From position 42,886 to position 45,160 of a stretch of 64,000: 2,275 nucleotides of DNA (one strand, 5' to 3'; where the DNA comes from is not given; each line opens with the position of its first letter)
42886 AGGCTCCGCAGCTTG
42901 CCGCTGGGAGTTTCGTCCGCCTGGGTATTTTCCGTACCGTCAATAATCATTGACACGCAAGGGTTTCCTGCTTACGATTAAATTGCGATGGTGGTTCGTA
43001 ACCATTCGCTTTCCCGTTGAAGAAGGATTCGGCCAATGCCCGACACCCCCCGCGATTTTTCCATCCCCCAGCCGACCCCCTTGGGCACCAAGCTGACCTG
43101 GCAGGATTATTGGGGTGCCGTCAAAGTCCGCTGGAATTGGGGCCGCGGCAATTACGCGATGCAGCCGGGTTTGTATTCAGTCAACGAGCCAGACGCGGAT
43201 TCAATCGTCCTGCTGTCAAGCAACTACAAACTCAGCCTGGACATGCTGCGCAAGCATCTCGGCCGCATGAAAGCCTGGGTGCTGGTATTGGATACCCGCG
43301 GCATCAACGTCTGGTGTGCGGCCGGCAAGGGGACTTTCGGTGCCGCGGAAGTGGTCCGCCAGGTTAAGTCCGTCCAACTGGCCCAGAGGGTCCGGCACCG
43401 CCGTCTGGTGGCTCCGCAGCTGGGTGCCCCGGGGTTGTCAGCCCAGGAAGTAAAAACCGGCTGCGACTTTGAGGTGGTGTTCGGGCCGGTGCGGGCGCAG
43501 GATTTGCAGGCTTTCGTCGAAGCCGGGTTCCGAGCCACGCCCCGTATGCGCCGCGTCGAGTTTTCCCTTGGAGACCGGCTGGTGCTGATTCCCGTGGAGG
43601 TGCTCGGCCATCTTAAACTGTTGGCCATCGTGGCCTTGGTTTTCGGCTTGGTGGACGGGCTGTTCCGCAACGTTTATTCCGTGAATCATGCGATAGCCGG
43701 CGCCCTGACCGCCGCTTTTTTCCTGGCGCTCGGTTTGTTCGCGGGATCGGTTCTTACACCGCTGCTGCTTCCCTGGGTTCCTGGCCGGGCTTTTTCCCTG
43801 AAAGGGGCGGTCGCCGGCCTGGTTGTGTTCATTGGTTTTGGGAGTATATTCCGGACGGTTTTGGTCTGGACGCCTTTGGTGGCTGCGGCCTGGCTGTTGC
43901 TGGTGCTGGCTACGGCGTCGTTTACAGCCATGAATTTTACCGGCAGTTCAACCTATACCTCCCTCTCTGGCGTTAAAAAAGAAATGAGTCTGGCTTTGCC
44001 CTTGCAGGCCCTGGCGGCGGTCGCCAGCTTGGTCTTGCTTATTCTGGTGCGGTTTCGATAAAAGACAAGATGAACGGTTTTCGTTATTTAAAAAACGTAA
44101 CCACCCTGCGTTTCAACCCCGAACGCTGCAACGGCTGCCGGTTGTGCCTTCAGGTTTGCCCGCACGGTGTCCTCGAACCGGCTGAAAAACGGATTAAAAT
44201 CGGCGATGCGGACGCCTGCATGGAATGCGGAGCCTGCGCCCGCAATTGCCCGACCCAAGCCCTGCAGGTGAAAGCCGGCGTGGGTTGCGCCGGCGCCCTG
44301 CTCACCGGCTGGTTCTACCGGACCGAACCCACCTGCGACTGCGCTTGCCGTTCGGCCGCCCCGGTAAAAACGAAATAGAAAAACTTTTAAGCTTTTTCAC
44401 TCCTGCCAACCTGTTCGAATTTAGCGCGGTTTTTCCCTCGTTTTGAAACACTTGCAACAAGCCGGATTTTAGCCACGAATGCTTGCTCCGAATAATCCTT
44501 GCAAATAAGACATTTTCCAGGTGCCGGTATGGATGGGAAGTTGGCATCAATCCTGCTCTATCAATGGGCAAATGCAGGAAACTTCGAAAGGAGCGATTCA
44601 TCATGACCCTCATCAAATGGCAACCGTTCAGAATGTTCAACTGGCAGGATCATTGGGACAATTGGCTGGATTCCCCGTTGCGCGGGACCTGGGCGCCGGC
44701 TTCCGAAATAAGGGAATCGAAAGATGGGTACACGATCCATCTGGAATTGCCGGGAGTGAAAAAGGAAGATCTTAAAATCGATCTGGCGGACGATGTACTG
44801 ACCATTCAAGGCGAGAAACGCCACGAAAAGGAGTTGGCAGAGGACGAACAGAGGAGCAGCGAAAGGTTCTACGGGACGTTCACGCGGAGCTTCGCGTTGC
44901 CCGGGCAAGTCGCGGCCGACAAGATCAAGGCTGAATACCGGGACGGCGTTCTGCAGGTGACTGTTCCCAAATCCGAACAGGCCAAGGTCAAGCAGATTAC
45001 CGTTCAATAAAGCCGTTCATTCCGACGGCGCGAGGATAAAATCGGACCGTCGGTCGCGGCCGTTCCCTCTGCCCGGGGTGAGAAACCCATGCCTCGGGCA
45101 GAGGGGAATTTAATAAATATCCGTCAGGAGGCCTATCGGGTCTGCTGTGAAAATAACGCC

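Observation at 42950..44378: Intact hgcA-hgcB mercury-methylation gene pair with its own promoter and a 5'-UTR palindrome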

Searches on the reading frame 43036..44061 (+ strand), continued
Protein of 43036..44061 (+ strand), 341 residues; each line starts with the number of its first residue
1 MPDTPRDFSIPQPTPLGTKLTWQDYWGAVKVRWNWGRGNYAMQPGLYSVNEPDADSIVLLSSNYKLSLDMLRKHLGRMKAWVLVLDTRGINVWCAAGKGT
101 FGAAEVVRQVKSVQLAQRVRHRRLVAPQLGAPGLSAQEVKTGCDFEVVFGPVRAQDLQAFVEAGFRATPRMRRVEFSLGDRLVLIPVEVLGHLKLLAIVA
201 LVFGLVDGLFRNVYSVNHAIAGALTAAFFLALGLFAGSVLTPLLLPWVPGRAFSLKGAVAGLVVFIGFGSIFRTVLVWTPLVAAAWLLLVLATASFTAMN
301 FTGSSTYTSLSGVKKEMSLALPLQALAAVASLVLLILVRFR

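Call 37: search_protein_families(library=pfam, alignment_id=A2, max_evalue=0.0001)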
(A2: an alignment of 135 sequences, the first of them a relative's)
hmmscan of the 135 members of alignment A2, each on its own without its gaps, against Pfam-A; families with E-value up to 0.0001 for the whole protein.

A. member 1, L001:4699-5781:+ (361 aa): 1 family
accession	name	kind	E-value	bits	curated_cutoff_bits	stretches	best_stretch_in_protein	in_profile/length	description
PF01758.21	SBF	-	7.6e-59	199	24.3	1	51-248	1-190/191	Sodium Bile acid symporter family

B. families by the number of members that match (of 135 scanned): 80 families (the first 25 are shown)
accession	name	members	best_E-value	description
PF12802.13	MarR_2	20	2.8e-13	MarR family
PF01022.26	HTH_5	18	1.4e-18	Bacterial regulatory protein, arsR family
PF12840.13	HTH_20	18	8.1e-12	Helix-turn-helix domain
PF01047.28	MarR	15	7.6e-15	MarR family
PF01451.26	LMWPc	14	5.4e-24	Low molecular weight phosphotyrosine protein phosphatase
PF22381.2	Staph_reg_Sar_Rot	13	2.1e-10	Transcriptional regulator SarA/Rot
PF13463.12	HTH_27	13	1.2e-09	Winged helix DNA-binding domain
PF13412.12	HTH_24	9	1.5e-08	Winged helix-turn-helix DNA-binding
PF13386.12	DsbD_2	8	1.5e-12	Cytochrome C biogenesis protein transmembrane region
PF09339.16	HTH_IclR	7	6.2e-08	IclR helix-turn-helix domain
PF00793.26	DAHP_synth_1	6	9.7e-94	DAHP synthetase I family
PF02683.22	DsbD_TM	5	1.7e-09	Cytochrome C biogenesis protein transmembrane domain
PF01758.21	SBF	4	3.1e-60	Sodium Bile acid symporter family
PF13601.12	HTH_34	4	7.9e-06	Winged helix DNA-binding domain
PF03773.19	ArsP_1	3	5.4e-72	Predicted permease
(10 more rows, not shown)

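Call 52: predict_structure(alignment_id=A5)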
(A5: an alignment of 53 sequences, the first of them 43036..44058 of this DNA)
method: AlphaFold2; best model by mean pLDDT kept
length: 341 residues; sequences in the alignment: 53
mean_pLDDT: 90.1   pTM: 0.86
mean pLDDT of the five models: 90.1, 89.1, 88.1, 87.6, 87.5
residues with pLDDT >= 90: 251; 70-90: 57; 50-70: 26; < 50: 7
segments of 3 or more residues with pLDDT < 50: 91-93
pLDDT, mean of each block of 10 residues (from residue 1): 58 95 96 89 96 97 91 96 85 52 92 97 83 82 96 92 95 86 90 95 96 95 97 97 89 95 97 90 98 96 65 92 98 95 85
secondary structure, 60 per line:
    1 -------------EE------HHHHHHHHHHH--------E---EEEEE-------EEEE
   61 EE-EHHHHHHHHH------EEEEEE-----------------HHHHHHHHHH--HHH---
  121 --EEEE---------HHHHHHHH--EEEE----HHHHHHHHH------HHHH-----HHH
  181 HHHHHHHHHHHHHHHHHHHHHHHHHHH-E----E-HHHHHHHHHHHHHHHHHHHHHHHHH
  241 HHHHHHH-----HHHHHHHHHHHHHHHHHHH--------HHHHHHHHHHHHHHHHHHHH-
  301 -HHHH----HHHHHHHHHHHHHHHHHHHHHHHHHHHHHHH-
elements in order: H22-32 E45-49 E57-62 H65-73 E80-85 H103-112 E123-126 H136-143 E146-149 H154-162 H169-172 H178-207 H216-247 H253-271 H280-299 H302-305 H310-340

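Call 54: fold_search(model_id=the predicted structure, library=pdb)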
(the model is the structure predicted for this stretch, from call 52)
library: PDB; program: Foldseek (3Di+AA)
matches with E <= 10: 339; with E <= 0.001: 6
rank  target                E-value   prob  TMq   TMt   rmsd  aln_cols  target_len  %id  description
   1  9a0b_A                6.0e-20  1.00  0.60  0.62   6.7       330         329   43  Structure determination of the HgcAB complex using metagenome sequence data, coevolution analysis, and ab initio struc (released 2020-06-12)
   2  2ycl_A                1.8e-06  1.00  0.31  0.24   3.4       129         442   24  complete structure of the corrinoid,iron-sulfur protein including the N-terminal domain with a 4Fe-4S cluster (released 2011-06-08)
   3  4c1n_G                1.9e-06  1.00  0.31  0.24   3.4       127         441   23  Corrinoid protein reactivation complex with activator (released 2014-08-13)
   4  2h9a_A                6.0e-06  1.00  0.31  0.28   3.4       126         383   25  Corrinoid Iron-Sulfur Protein (released 2006-09-26)
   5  4djd_C                1.9e-05  1.00  0.32  0.25   3.4       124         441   23  Crystal structure of folate-free corrinoid iron-sulfur protein (CFeSP) in complex with its methyltransferase (MeTr) (released 2012-03-14)
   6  9fzy_F                2.9e-05  1.00  0.31  0.24   3.4       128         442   20  Structure of carbon monoxide dehydrogenase/acetyl-CoA synthase (CODH/ACS) in complex with corrinoid iron-sulfur protei (released 2025-02-05)
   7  8j2w_B                2.1e-02  0.38  0.17  0.17  15.3       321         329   10  Saccharothrix syringae photocobilins protein, dark state (released 2024-04-10)
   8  4kjs_B                4.2e-01  0.11  0.15  0.16  12.1       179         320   13  Structure of native YfkE (released 2013-06-26)
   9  9lgc                  4.2e-01  0.05  0.13  0.05  23.7       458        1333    9  bovine ABCC1 bound to vincristine and GSH (released 2025-10-01)
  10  6wyn                  5.1e-01  0.23  0.22  0.25  16.1       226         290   15  Transition metal inhibition and structural refinement of the M. tuberculosis esterase, Rv0045c (released 2021-05-19)
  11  6gox                  5.1e-01  0.04  0.12  0.07  26.1       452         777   10  SecA (released 2019-06-19)
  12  6wym                  5.7e-01  0.35  0.22  0.25  12.4       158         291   16  Transition metal inhibition and structural refinement of the M. tuberculosis esterase, Rv0045c (released 2021-05-19)
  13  8twa_1                6.6e-01  0.05  0.15  0.13  19.1       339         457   10  Cryo-EM structure of S. cerevisiae Ctf18-RFC-PCNA-PolE-DNA complex (released 2024-09-04)
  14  5bs8_B                6.9e-01  0.25  0.15  0.20   8.5       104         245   15  Crystal structure of a topoisomerase II complex (released 2016-03-02)
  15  4tma_D                7.7e-01  0.14  0.13  0.16   6.7        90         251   12  Crystal structure of gyrase bound to its inhibitor YacG (released 2014-07-23)
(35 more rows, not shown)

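Call 61: search_protein_families(library=pfam, proteins=[L170:2-451:+, L170:2052-2537:+], max_evalue=0.001)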
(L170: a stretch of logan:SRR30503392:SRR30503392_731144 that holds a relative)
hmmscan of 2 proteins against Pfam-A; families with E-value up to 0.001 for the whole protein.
L170:2-451:+ (149 aa): 1 family
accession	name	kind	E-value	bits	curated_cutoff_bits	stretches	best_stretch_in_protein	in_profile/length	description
PF01451.26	LMWPc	-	3.4e-12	47.2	23.2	1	1-85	10-105/144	Low molecular weight phosphotyrosine protein phosphatase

L170:2052-2537:+ (162 aa): 2 families
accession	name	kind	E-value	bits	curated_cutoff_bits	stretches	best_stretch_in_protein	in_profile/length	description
PF00440.29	TetR_N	-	6.2e-15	55.2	24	1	11-57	1-47/47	Bacterial regulatory proteins, tetR family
PF02796.21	HTH_7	-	7.3e-05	23.3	23.8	0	28-48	23-43/45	Helix-turn-helix domain of resolvase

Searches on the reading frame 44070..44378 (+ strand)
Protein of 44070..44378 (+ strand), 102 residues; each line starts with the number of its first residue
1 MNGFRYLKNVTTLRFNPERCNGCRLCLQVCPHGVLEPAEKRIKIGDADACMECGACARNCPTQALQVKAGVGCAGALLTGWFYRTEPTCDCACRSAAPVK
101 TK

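Call 3: search_protein_families(library=pfam, proteins=[window:44070-44378:+], max_evalue=0.01)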
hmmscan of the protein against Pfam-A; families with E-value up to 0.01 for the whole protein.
window:44070-44378:+ (102 aa): 13 families
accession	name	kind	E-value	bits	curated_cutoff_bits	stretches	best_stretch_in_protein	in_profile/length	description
PF00037.32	Fer4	-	7.5e-15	54.5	21.1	2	15-35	3-23/24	4Fe-4S binding domain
PF12838.12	Fer4_7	-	4.7e-14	53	27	2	19-64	1-52/52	4Fe-4S dicluster domain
PF12837.12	Fer4_6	-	1.6e-12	47.2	25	2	14-35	3-24/24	4Fe-4S binding domain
PF13237.11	Fer4_10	-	1.8e-10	41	25.5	2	14-61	3-53/53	4Fe-4S dicluster domain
PF13187.11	Fer4_9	-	2.9e-09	37.2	27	1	19-64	1-51/52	4Fe-4S dicluster domain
PF12797.12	Fer4_2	-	5.5e-09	35.8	24.5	2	15-31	5-21/22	4Fe-4S binding domain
PF13484.11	Fer4_16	-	2.5e-08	35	30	2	19-42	1-24/66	4Fe-4S double cluster binding domain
PF13183.11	Fer4_8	-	9.5e-07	29.7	27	2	47-62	2-17/68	4Fe-4S dicluster domain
PF14697.11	Fer4_21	-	1.8e-06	28.4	35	1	11-32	32-53/59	4Fe-4S dicluster domain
PF12798.12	Fer4_3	-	0.00029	21.9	27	1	20-33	1-14/15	4Fe-4S binding domain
PF12800.12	Fer4_4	-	0.00066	20.3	24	0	17-31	1-15/17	4Fe-4S binding domain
PF13459.11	Fer4_15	-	0.0016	19.5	22.4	0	15-32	3-20/66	4Fe-4S single cluster domain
PF25160.1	LdpA_Fe-S-bd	-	0.0017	18.5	27.6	1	14-36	22-44/49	LdpA Fe-S cluster-binding domain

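Call 4: search_protein_families(library=ncbifam, proteins=[window:44070-44378:+], max_evalue=0.01)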
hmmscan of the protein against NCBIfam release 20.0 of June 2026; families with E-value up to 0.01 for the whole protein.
window:44070-44378:+ (102 aa): 78 families (the best 25 are shown)
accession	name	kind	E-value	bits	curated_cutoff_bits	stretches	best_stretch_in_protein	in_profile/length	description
NF040864.1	HgcB_ferredoxin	equivalog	6.8e-36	122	99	1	5-93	1-89/93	mercury methylation ferredoxin HgcB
NF043039.1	HgcAB_like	equivalog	1e-14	54.9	285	1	9-66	291-350/350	HgcAB-like fusion protein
NF038196.1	ferrodoxin_EFR1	subfamily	1.5e-11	44.8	75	1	11-68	178-232/242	EFR1 family ferrodoxin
TIGR02179.1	PorD_KorD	subfamily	5.2e-11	42.5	60.05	1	16-67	23-74/78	2-oxoacid:acceptor oxidoreductase, delta subunit, pyruvate/2-ketoisovalerate family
NF006221.0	PRK08348.1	subfamily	9.6e-11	41.5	124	1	12-68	38-95/136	NADH-plastoquinone oxidoreductase subunit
NF040770.1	hetero_SS_HdrA2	exception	2.1e-10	39.4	1100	1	13-68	572-626/777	CoB-CoM heterodisulfide reductase HdrA2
NF040684.1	PorD_Arch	equivalog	4.1e-10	39.6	120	1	15-67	29-81/85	pyruvate synthase subunit PorD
NF045874.1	Vhu_polyferre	exception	6.4e-09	35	600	1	8-90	186-268/381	F420-non-reducing hydrogenase associated-polyferredoxin VhuB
NF007203.0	PRK09624.1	equivalog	7.2e-09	35.8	171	1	11-67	44-100/105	pyuvate ferredoxin oxidoreductase subunit delta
NF058577.1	FdxA_fam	equivalog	1.1e-08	35.1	65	1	18-64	7-52/52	4Fe-4S ferredoxin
NF042909.1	FMH_DH_FwdF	exception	4.5e-08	32.6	375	1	12-68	251-314/336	tungsten-dependent formylmethanofuran dehydrogenase subunit FwdF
TIGR02494.1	PFLE_PFLC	subfamily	4.9e-08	32.6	174.35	1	10-69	40-101/293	glycyl-radical enzyme activating protein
NF043069.1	T4HPD_activ_SAM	equivalog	5.7e-08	32.5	425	1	12-67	45-99/299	trans-4-hydroxy-L-proline dehydratase activase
NF048010.1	SfplDhtActHpsHDes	equivalog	5.8e-08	31.9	430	1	11-67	48-107/298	(2S)-3-sulfopropanediol dehydratase activating enzyme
NF007205.0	PRK09626.1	equivalog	1.3e-07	31.6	93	1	11-67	10-73/105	2-oxoglutarate-acceptor oxidoreductase subunit OorD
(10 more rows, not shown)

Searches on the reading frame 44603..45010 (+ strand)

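Call 3: search_protein_families(library=pfam, proteins=[window:44603-45010:+], max_evalue=0.01)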
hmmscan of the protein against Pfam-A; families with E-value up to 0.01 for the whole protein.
window:44603-45010:+ (135 aa): 3 families
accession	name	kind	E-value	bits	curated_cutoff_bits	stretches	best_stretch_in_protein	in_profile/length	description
PF00011.27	HSP20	-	4.8e-27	94.5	20.8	1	35-135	1-102/102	Hsp20/alpha crystallin family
PF17886.7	ArsA_HSP20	-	5.3e-09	36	22.5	1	41-120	2-62/63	HSP20-like domain found in ArsA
PF18046.7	FKBP26_C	-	0.0061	17.2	27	0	103-125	16-38/72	FKBP26_C-terminal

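Call 4: search_protein_families(library=ncbifam, proteins=[window:44603-45010:+], max_evalue=0.01)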
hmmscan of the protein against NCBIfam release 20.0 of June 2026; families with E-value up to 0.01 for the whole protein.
window:44603-45010:+ (135 aa): 4 families
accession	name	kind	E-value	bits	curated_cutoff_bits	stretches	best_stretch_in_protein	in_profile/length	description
NF042420.1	Hsp18_Clos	equivalog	7.6e-21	74.7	195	1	35-131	46-141/147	heat shock protein Hsp18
NF041799.1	Hsp14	equivalog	2.9e-16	59.5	100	1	30-132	17-115/118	archaeal heat shock protein Hsp14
NF041800.1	Hsp20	equivalog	4.8e-16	58.8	140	1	32-134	74-161/162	archaeal heat shock protein Hsp20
NF008618.0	PRK11597.1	equivalog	7.7e-06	25.9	207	1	33-125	34-123/142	small heat shock chaperone IbpB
